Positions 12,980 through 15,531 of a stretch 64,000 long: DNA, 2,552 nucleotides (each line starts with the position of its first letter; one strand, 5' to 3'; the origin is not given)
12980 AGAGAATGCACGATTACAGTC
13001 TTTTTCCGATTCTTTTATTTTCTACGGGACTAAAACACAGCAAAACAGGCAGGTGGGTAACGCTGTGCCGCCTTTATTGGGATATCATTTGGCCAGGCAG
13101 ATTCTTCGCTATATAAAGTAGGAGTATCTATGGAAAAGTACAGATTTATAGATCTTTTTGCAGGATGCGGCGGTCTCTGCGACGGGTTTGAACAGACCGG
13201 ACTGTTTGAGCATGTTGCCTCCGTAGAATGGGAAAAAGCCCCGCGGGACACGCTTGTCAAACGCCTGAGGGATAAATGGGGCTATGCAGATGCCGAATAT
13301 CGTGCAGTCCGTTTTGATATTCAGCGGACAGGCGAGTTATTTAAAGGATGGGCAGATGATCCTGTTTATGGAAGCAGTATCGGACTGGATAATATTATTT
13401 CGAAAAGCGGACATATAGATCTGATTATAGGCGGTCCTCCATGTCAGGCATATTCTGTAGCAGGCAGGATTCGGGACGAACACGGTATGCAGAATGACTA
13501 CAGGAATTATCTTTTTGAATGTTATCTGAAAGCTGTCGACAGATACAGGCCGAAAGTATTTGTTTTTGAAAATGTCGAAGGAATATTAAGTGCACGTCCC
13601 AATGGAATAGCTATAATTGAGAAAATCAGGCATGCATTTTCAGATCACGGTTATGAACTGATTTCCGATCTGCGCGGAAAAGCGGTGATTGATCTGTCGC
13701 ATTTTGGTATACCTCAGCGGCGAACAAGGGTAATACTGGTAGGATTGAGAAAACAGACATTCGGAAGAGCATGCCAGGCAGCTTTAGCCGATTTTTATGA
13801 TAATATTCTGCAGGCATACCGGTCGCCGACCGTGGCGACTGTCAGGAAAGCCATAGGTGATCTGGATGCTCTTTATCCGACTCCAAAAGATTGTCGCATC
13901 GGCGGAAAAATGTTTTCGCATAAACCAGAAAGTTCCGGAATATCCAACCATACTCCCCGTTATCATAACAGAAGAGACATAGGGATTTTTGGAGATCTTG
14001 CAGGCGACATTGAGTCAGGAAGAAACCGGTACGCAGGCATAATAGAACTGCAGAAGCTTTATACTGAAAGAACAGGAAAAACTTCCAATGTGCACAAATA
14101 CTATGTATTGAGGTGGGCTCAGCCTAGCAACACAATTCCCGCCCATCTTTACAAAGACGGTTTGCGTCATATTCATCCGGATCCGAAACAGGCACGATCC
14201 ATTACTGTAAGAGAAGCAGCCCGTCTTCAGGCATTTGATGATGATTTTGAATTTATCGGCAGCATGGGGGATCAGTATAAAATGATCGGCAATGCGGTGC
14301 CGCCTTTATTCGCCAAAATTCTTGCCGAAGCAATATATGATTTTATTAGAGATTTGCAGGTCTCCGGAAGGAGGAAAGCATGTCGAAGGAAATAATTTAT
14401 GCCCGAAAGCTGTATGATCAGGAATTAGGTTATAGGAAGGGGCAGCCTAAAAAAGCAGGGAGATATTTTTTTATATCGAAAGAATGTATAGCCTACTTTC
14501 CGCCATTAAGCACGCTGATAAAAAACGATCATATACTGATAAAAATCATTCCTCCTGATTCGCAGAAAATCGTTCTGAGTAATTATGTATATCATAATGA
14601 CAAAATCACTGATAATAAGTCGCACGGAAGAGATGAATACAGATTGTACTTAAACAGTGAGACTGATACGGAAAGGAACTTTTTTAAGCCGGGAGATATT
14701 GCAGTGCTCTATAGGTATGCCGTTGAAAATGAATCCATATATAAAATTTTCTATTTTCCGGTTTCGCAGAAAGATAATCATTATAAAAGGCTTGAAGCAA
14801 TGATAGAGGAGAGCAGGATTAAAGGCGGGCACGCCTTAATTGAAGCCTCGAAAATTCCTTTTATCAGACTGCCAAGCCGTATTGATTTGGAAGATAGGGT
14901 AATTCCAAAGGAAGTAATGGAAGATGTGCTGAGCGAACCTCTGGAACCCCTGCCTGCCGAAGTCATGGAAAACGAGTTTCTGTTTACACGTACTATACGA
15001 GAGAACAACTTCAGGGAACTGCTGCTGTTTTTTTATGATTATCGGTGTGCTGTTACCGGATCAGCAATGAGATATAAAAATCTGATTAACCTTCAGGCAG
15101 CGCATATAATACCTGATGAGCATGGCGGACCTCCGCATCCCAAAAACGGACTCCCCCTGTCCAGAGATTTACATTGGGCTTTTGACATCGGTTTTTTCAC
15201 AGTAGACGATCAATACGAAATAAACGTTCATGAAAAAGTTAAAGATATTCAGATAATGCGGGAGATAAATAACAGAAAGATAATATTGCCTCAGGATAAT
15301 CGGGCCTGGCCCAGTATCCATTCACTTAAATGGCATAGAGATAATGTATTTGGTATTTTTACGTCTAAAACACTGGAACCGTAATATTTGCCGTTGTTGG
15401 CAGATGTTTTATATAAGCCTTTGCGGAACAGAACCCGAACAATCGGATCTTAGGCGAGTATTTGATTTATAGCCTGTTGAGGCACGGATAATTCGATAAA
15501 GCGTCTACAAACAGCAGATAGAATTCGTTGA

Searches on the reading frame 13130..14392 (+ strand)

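Call 42: search_protein_families(library=pfam, proteins=[window:13130-14392:+], max_evalue=0.00001)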
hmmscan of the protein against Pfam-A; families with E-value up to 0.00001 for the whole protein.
window:13130-14392:+ (421 aa): 1 family
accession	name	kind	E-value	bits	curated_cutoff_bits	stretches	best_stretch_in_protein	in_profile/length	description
PF00145.23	DNA_methylase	-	6e-55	187.4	22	1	4-403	1-323/324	C-5 cytosine-specific DNA methylase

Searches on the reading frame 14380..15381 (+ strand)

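Call 42: search_protein_families(library=pfam, proteins=[window:14380-15381:+], max_evalue=0.00001)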
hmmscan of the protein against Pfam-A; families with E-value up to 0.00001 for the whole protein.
window:14380-15381:+ (334 aa): 1 family
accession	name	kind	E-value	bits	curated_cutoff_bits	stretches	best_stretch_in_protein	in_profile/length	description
PF13391.12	HNH_2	-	1.7e-10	41.1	21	1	223-276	1-66/66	HNH endonuclease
